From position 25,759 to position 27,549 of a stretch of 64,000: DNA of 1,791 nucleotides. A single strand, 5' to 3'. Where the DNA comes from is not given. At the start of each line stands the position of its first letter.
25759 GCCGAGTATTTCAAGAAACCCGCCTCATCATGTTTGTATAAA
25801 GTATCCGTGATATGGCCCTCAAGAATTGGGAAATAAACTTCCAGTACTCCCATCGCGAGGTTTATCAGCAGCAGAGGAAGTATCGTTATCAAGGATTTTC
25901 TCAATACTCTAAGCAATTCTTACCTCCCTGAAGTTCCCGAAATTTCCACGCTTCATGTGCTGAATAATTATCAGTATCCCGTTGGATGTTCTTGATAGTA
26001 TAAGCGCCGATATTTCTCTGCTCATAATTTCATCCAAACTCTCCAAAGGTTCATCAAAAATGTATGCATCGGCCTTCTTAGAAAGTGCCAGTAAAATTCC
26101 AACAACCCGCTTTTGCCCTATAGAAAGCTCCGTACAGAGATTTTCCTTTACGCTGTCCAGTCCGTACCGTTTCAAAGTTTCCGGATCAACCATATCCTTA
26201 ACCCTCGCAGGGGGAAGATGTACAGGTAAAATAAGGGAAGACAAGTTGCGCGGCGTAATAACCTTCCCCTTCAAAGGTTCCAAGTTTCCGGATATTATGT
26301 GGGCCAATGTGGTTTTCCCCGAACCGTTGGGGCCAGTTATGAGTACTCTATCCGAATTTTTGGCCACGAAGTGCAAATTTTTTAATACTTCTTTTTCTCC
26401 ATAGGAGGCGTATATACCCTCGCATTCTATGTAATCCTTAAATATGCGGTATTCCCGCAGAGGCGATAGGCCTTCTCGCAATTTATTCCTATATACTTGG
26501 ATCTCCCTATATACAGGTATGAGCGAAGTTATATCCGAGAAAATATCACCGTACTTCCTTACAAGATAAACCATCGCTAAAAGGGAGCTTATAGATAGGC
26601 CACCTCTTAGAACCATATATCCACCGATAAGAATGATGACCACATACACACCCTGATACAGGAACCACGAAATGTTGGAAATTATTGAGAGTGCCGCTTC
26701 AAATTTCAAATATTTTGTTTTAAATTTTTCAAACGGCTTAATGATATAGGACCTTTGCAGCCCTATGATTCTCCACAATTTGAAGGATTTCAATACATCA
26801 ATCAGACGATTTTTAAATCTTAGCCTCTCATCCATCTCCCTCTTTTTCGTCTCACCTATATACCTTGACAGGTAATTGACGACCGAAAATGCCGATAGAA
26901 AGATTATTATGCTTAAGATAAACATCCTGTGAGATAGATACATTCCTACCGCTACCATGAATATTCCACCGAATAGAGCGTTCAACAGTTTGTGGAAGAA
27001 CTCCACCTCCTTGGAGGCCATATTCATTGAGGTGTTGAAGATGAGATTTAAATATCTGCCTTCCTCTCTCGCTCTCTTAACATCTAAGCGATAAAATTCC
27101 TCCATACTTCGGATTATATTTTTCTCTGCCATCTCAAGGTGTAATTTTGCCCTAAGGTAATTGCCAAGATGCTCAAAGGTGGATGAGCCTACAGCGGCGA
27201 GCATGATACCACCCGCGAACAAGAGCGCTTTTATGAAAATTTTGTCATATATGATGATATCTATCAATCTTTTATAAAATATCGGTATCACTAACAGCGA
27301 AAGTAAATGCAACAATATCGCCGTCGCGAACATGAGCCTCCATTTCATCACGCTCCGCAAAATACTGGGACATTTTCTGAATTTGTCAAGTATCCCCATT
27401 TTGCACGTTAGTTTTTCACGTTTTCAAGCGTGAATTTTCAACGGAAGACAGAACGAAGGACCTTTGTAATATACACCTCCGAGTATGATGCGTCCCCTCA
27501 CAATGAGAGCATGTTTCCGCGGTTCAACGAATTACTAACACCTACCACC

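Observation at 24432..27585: ~3-kb low-GC island with two tandem ABC exporter half-transporters inserted upstream of an adaptor-less RND pump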

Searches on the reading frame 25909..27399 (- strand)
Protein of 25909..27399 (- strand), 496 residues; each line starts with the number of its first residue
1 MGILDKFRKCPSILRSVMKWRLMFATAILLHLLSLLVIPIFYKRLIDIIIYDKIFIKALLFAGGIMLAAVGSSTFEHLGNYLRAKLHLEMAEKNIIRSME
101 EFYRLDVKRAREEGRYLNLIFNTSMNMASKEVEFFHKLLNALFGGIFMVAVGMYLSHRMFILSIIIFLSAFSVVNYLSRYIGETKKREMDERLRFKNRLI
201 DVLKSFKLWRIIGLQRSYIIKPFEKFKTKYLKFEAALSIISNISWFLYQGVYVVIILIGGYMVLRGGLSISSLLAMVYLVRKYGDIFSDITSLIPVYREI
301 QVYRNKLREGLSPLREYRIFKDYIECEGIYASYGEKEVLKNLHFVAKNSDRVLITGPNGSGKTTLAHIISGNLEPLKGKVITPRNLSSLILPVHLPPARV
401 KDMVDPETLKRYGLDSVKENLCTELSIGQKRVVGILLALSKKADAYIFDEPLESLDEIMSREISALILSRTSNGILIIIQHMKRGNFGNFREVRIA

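Call 7: search_protein_families(library=pfam, proteins=[window:25909-27399:-], max_evalue=0.01)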
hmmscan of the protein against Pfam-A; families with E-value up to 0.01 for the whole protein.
window:25909-27399:- (496 aa): 10 families
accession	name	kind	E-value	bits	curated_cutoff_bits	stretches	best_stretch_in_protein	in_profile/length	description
PF00005.33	ABC_tran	-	7.5e-16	59.4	25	1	339-452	1-136/137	ABC transporter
PF00664.28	ABC_membrane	-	3.1e-09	37.4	28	1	27-278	7-265/274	ABC transporter transmembrane region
PF02463.25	SMC_N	-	5e-05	23.3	40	0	351-373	26-48/220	RecF/RecN/SMC N terminal domain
PF13304.12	AAA_21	-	0.00029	21.4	27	0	354-365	4-15/304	AAA domain, putative AbiEii toxin, Type IV TA system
PF05496.18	RuvB_N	-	0.00056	20.1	27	1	347-374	31-58/159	Holliday junction DNA helicase RuvB P-loop domain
PF13476.12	AAA_23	-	0.001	20.2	27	1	343-367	16-37/201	AAA domain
PF13555.12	AAA_29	-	0.0016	18.6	27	1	349-365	22-38/61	P-loop containing region of AAA domain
PF20720.3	nSTAND3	-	0.0024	18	27.2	1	343-370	11-38/155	Novel STAND NTPase 3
PF00158.32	Sigma54_activat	-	0.0028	17.8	20.2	1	336-372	9-45/168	Sigma-54 interaction domain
PF00437.27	T2SSE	-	0.0052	15.9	24.9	1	333-381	126-174/370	Type II/IV secretion system protein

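Call 8: search_protein_families(library=ncbifam, proteins=[window:25909-27399:-], max_evalue=0.01)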
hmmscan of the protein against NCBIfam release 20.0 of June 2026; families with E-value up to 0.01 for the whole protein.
window:25909-27399:- (496 aa): 166 families (the best 25 are shown)
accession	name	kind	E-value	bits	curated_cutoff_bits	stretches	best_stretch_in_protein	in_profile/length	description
NF045998.1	cleave_ABC_plasm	equivalog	1.3e-31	109.6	500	2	15-380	149-524/673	Mbov_0121 family peptidase domain-containing ABC transporter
NF000355.4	ribo_prot_ABC_F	equivalog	1.3e-20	73.8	380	2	321-385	311-375/499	ribosomal protection-like ABC-F family protein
TIGR03375.1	type_I_sec_LssB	subfamily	2.8e-19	68.9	693.1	2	146-381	280-525/696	type I secretion system permease/ATPase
NF000167.2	ABCF_Lsa_all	exception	3.7e-19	69.1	750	1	321-482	307-478/492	Lsa family ABC-F type ribosomal protection protein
TIGR01189.1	ccmA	equivalog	1.2e-18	67.5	131.6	2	327-383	4-60/198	heme ABC exporter ATP-binding protein CcmA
TIGR01166.1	cbiO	subfamily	1.3e-18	67.2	211.8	2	335-382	4-51/190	cobalt ABC transporter, ATP-binding protein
TIGR02868.1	CydC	equivalog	4.3e-18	65.2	329.05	1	143-381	140-393/530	thiol reductant ABC exporter subunit CydC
NF010061.0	PRK13538.1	equivalog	6.2e-18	65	195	2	323-381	5-63/211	cytochrome c biogenesis heme-transporting ATPase CcmA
TIGR03796.1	NHLM_micro_ABC1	equivalog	2.3e-16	59.2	853.3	1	22-381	157-537/710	NHLP family bacteriocin export ABC transporter peptidase/permease/ATPase subunit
NF040873.1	AztA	equivalog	2.5e-16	59.8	220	2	333-386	2-55/191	zinc ABC transporter ATP-binding protein AztA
TIGR03740.1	galliderm_ABC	subfamily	4.7e-15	55.9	309.75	2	406-480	106-180/223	lantibiotic protection ABC transporter ATP-binding subunit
TIGR04520.1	ECF_ATPase_1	equivalog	2e-14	53.7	315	2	324-381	1-60/269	energy-coupling factor transporter ATPase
NF050039.1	sacti_exp_GggC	equivalog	2.5e-14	53.4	750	1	251-381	240-374/511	streptosactin export ABC transporter GggC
TIGR02857.1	CydD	equivalog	3.1e-14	52.8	435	2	309-381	309-380/529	thiol reductant ABC exporter subunit CydD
TIGR02315.1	ABC_phnC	equivalog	4.7e-14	52.4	266.1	2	407-479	128-201/243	phosphonate ABC transporter ATP-binding protein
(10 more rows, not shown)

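Call 10: find_homologous_proteins(query=window:25909-27399:-)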
Query window:25909-27399:- (496 aa): 869 proteins with E <= 0.001 among 8000 candidates; the best 120 are listed.
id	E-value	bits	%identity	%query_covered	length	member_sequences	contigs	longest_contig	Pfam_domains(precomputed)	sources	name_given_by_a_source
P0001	0.0e+0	1036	100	97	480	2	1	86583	PF00005.34,PF00664.29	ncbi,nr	ncbi:MAG: ABC transporter ATP-binding protein [Thermotogae bacterium]|nr:ABC transporter ATP-binding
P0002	2.0e-218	744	70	97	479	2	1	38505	PF00005.34,PF02463.26,PF13304.13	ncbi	-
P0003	1.3e-210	718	68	97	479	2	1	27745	PF00005.34,PF02463.26,PF13304.13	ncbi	-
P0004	8.2e-86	307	35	93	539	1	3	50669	PF00005.34,PF02463.26,PF13304.13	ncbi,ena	-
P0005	8.0e-40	155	35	70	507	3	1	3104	PF00005.34,PF00664.29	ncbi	ncbi:MAG: ATP-binding cassette domain-containing protein [Bacteroidales bacterium]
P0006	6.3e-35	139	33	76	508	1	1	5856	PF06472.21,PF00005.34,PF00664.29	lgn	-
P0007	3.1e-31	127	33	66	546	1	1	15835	PF00005.34,PF02463.26,PF13304.13,PF00664.29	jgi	jgi:ABC-type bacteriocin/lantibiotic exporter with double-glycine peptidase domain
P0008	1.0e-30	125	30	69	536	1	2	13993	PF00005.34,PF02463.26,PF13304.13,PF00664.29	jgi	jgi:ATP-binding cassette subfamily B protein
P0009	1.3e-30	125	28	80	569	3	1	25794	PF00005.34,PF00664.29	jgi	jgi:ABC-type multidrug transport system fused ATPase/permease subunit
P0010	1.0e-29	122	28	78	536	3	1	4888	PF00005.34,PF02463.26,PF00664.29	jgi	-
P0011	1.4e-29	122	28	78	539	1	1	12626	PF00005.34,PF02463.26,PF00664.29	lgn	-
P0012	1.9e-28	118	27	80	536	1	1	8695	PF00005.34,PF00664.29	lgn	-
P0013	8.1e-28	116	28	93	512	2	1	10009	PF00005.34,PF13304.13,PF00664.29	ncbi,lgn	-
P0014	5.2e-27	113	27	97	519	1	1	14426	PF00005.34,PF13304.13,PF00664.29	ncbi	-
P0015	5.3e-27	113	27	84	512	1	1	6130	PF00005.34,PF02463.26,PF13304.13,PF00664.29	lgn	-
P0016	8.0e-27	112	30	65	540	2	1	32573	PF00005.34,PF13304.13,PF00664.29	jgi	-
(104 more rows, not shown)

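Call 11: find_encoding_contigs(protein=P0002, flank=10000, max_places=3)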
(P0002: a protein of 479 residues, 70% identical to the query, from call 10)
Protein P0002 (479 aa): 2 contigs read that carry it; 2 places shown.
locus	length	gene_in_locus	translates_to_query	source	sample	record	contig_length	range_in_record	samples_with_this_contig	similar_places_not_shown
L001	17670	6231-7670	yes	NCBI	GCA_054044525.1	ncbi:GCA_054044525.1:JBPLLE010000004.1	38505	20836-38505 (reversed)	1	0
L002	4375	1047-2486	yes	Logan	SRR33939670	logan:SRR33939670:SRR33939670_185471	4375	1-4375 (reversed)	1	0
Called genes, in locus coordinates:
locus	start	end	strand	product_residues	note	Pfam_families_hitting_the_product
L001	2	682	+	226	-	?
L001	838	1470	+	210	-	-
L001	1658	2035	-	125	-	-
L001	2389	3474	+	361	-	-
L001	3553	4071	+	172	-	-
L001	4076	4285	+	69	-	-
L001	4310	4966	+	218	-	-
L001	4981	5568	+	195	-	-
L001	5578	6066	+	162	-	-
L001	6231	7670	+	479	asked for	PF02463:SMC_N (faint), PF00005:ABC_tran, PF13304:AAA_21 (faint)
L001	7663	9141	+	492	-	PF00005:ABC_tran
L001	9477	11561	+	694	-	PF06452:CBM9_1 (weak), PF19313:DUF5916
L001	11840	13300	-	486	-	PF01839:FG-GAP (faint), PF13517:FG-GAP_3 (faint)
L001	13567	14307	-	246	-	PF00106:adh_short, PF08659:KR, PF13460:NAD_binding_10 (faint), PF13561:adh_short_C2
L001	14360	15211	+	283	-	PF03193:RsgA_GTPase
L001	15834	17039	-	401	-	-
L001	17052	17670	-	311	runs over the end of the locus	PF00108:Thiolase_N, PF22691:Thiolase_C_1 (faint), PF08392:FAE1_CUT1_RppA (faint), PF08545:ACP_syn_III, PF08541:ACP_syn_III_C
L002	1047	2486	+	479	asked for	PF02463:SMC_N (faint), PF00005:ABC_tran, PF13304:AAA_21 (faint)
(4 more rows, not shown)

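Call 12: find_encoding_contigs(protein=P0003, flank=10000, max_places=3)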
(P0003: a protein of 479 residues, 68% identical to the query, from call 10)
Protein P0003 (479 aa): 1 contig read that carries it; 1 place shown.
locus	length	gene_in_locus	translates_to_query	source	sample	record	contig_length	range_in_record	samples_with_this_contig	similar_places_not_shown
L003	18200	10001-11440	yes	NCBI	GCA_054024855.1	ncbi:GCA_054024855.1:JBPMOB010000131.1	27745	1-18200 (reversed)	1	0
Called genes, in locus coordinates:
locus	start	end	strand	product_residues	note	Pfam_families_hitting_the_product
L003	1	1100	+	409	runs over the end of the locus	PF00578:AhpC-TSA, PF08534:Redoxin, PF13905:Thioredoxin_8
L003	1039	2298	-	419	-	PF00919:UPF0004, PF04055:Radical_SAM, PF01938:TRAM (weak)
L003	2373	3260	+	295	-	PF10117:McrBC (faint)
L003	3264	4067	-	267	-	PF08543:Phos_pyr_kin, PF00294:PfkB (weak)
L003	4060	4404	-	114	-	PF13411:MerR_1 (weak)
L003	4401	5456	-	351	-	PF02481:DNA_processg_A, PF18306:LDcluster4, PF17782:WHD_DprA, PF01978:TrmB (weak)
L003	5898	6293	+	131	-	PF00334:NDK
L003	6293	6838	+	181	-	PF00300:His_Phos_1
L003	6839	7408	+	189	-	-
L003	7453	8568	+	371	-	PF12704:MacB_PCD, PF02687:FtsX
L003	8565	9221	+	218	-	PF00005:ABC_tran, PF13304:AAA_21 (faint)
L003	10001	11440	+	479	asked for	PF13304:AAA_21 (faint), PF02463:SMC_N (faint), PF00005:ABC_tran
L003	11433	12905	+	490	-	PF00005:ABC_tran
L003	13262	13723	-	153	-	PF02481:DNA_processg_A, PF18306:LDcluster4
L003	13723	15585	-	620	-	PF00664:ABC_membrane, PF02463:SMC_N (faint), PF00005:ABC_tran, PF13304:AAA_21 (faint)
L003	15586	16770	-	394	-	PF01676:Metalloenzyme, PF10143:PhosphMutase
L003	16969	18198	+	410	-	?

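Call 13: find_encoding_contigs(protein=P0004, flank=10000, max_places=3)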
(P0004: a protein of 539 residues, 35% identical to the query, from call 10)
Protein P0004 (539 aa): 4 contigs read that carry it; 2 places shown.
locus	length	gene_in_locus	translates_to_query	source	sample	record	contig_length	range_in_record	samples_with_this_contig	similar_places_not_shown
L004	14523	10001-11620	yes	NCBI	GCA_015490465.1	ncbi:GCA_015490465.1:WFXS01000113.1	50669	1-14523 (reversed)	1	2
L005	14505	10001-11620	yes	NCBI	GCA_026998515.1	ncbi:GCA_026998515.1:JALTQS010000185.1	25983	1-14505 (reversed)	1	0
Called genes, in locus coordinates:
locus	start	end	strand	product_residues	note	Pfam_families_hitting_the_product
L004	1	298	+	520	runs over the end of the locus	-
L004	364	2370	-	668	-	PF22745:Nlig-Ia, PF01653:DNA_ligase_aden, PF03120:OB_DNA_ligase, PF14520:HHH_5, PF12826:HHH_2, PF14520:HHH_5, PF00533:BRCT, PF12738:PTCB-BRCT, +1 more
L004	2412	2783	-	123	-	PF06803:DUF1232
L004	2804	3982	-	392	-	PF12704:MacB_PCD (weak), PF02687:FtsX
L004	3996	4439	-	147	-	PF01050:MannoseP_isomer (weak), PF02311:AraC_binding (weak), PF07883:Cupin_2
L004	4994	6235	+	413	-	-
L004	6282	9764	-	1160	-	PF25778:DUF7948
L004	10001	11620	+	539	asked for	PF13304:AAA_21 (faint), PF00005:ABC_tran, PF02463:SMC_N (faint), PF00005:ABC_tran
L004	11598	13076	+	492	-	PF00005:ABC_tran, PF02463:SMC_N (faint), PF13304:AAA_21 (faint)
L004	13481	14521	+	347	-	?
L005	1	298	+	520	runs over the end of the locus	-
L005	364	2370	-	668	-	PF22745:Nlig-Ia, PF01653:DNA_ligase_aden, PF03120:OB_DNA_ligase, PF14520:HHH_5, PF12826:HHH_2, PF14520:HHH_5, PF00533:BRCT, PF12738:PTCB-BRCT, +1 more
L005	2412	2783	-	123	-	PF06803:DUF1232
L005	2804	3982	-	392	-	PF12704:MacB_PCD (weak), PF02687:FtsX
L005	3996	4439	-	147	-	PF01050:MannoseP_isomer (weak), PF02311:AraC_binding (weak), PF07883:Cupin_2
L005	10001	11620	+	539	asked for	PF13304:AAA_21 (faint), PF00005:ABC_tran, PF02463:SMC_N (faint), PF00005:ABC_tran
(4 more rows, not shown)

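Call 25: find_related_loci(query=window:25909-27351:-, collection=viral_contigs, flank=8000)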
Query window:25909-27351:- (480 aa) in viral_contigs; peptide patterns used: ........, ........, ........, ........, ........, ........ (x = any residue, [..] = any of these).
11 stretches matched a pattern, but none encodes a relative of the query by tblastn (E <= 1e-3).

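Call 33: search_solved_structures(query=window:25909-27351:-, max_evalue=0.001, show_alignments=2)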
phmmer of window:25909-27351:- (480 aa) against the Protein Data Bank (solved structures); distinct sequences matched with E-value up to 0.001: 301 (the best 60 are shown).
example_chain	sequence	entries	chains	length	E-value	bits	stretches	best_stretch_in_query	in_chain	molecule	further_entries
6ha8_V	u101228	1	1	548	1.4e-20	76.9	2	302-465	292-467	Nucleotide-binding protein ExpZ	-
8buu_9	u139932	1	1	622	2.7e-17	66.1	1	307-442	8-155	ExpZ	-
6v9z_A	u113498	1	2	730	1.1e-14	57.6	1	116-436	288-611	ABC-type bacteriocin transporter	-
4ry2_A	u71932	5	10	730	1.1e-14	57.6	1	116-436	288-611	ABC-type bacteriocin transporter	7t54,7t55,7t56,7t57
8vp3_A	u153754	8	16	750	1.5e-14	57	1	116-436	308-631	ABC-type bacteriocin transporter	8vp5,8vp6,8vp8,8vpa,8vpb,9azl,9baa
4s0f_A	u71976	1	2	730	2.4e-14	56.4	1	116-436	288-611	ABC-type bacteriocin transporter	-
8vow_A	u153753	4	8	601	6.2e-14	55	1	31-373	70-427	ABC-type bacteriocin transporter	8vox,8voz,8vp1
8vp9_A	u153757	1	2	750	1.3e-13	54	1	32-373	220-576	ABC-type bacteriocin transporter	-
3j15_B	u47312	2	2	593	4.3e-12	49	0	333-449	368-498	ABC transporter ATP-binding protein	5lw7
3bk7_A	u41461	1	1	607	4.9e-12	48.8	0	333-449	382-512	ABC transporter ATP-binding protein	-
7p48_6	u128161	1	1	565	6.5e-12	48.4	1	289-465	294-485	ABC-F type ribosomal protection protein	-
4yms_J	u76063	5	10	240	7.2e-12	48.2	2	311-365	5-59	ABC-type polar amino acid transport system, ATPase component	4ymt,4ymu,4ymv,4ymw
1yqt_A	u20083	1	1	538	3.5e-11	45.9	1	331-449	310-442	RNase l inhibitor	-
9njf_Y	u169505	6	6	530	6e-11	45.2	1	300-366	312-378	Probable ATP-binding protein YbiT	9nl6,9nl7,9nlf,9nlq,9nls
7p7q_0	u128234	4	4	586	7.2e-11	44.9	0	291-366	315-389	ARE-ABC-F family resistance factor PoxtA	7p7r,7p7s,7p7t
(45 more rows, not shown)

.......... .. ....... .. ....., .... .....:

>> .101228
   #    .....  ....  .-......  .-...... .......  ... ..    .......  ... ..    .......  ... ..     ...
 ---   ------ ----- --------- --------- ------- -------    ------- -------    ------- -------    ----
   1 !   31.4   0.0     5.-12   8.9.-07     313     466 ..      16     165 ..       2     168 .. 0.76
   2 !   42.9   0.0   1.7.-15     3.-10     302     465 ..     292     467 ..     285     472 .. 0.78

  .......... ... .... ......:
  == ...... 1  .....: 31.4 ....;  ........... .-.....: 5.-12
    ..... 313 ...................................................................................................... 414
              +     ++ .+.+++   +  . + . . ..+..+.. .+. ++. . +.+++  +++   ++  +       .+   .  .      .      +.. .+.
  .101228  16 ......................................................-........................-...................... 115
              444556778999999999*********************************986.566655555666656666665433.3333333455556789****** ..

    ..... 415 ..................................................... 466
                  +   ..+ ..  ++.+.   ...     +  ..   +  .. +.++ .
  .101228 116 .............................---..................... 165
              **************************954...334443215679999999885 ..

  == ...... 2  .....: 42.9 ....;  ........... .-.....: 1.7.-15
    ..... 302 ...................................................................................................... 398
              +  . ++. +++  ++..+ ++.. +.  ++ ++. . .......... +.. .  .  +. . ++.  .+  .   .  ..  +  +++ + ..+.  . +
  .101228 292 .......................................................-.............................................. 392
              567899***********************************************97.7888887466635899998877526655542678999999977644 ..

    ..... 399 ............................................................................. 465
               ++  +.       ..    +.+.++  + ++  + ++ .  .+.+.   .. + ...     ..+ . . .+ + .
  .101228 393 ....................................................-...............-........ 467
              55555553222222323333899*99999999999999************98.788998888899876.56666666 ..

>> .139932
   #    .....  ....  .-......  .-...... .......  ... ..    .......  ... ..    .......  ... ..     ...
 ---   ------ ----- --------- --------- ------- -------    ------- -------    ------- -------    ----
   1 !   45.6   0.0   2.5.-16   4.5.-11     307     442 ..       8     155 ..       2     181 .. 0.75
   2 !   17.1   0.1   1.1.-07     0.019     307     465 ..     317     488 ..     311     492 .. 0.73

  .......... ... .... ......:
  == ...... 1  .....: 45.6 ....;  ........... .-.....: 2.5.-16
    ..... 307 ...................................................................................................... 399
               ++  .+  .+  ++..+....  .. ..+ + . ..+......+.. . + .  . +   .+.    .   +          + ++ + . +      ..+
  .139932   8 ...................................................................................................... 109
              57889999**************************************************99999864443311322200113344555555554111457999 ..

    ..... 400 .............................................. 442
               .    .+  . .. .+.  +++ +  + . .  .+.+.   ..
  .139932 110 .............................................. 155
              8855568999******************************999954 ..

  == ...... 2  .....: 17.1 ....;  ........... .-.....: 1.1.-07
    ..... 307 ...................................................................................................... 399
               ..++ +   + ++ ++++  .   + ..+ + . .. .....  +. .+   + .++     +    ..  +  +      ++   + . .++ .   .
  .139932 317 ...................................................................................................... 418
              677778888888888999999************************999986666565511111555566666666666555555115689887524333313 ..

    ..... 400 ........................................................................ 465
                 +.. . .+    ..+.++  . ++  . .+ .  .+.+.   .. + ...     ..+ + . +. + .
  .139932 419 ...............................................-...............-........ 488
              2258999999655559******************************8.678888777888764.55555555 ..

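Call 34: search_protein_families(library=padloc, proteins=[window:25909-27351:-], max_evalue=0.01)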
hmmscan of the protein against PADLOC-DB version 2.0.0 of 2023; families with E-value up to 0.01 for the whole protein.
window:25909-27351:- (480 aa): 12 families
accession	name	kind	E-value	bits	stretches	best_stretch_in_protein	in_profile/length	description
PDLC04135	mad3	-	8.3e-17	59.8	2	407-465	262-322/374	mads_3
PDLC04140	mad8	-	3.3e-07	28.1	1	318-360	12-54/314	mads_8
PDLC02980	AriA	-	0.00013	20.1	0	337-353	3-19/304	-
PDLC02335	AbiLi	-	0.0002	18.5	0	334-353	77-96/326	AbiLi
PDLC04164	AriA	-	0.00042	17.9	0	324-356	18-50/253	-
PDLC00580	JetC3|JetC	-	0.00077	15.8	1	331-353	23-45/1068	DUF3584 domain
PDLC03859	LmuB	-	0.0011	16.2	1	333-354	24-45/611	-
PDLC04232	IetA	-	0.0015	16.1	1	319-357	104-140/330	-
PDLC02196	IetA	-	0.0022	15.5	1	330-358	119-147/374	-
PDLC00290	PtuA1|PtuA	-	0.0048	14.3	1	337-368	27-58/414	AAA ATPase domain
PDLC02195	IetA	-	0.0065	13.8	0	310-358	116-162/395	-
PDLC03865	LmuB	-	0.0089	12.2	0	326-353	24-51/1007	-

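Call 36: find_encoding_contigs(protein=P0008, flank=7000, max_places=2)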
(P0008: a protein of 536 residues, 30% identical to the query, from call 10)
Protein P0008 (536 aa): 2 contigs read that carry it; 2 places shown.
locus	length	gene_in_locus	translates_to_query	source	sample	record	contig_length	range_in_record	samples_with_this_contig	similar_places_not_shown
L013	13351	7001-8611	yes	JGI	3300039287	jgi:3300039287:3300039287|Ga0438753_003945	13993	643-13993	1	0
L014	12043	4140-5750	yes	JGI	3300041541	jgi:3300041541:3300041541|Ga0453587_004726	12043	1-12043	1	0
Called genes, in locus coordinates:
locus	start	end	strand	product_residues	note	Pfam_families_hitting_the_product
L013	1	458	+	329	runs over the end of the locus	PF00126:HTH_1, PF03466:LysR_substrate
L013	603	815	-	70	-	-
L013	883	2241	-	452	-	PF13005:zf-IS66, PF03050:DDE_Tnp_IS66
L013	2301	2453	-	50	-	-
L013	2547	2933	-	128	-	PF05717:TnpB_IS66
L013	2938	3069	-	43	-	-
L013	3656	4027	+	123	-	-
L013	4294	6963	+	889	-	PF25816:RamC_N, PF00069:Pkinase, PF05147:LANC_like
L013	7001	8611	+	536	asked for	PF00664:ABC_membrane, PF00005:ABC_tran, PF02463:SMC_N (faint), PF13304:AAA_21 (faint)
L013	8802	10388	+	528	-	PF13428:TPR_14 (faint), PF14559:TPR_19 (weak), PF01075:Glyco_transf_9 (weak)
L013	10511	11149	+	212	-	-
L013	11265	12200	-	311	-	-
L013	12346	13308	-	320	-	PF12704:MacB_PCD, PF02687:FtsX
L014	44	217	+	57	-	-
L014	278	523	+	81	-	-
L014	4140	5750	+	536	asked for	PF00664:ABC_membrane, PF00005:ABC_tran, PF02463:SMC_N (faint), PF13304:AAA_21 (faint)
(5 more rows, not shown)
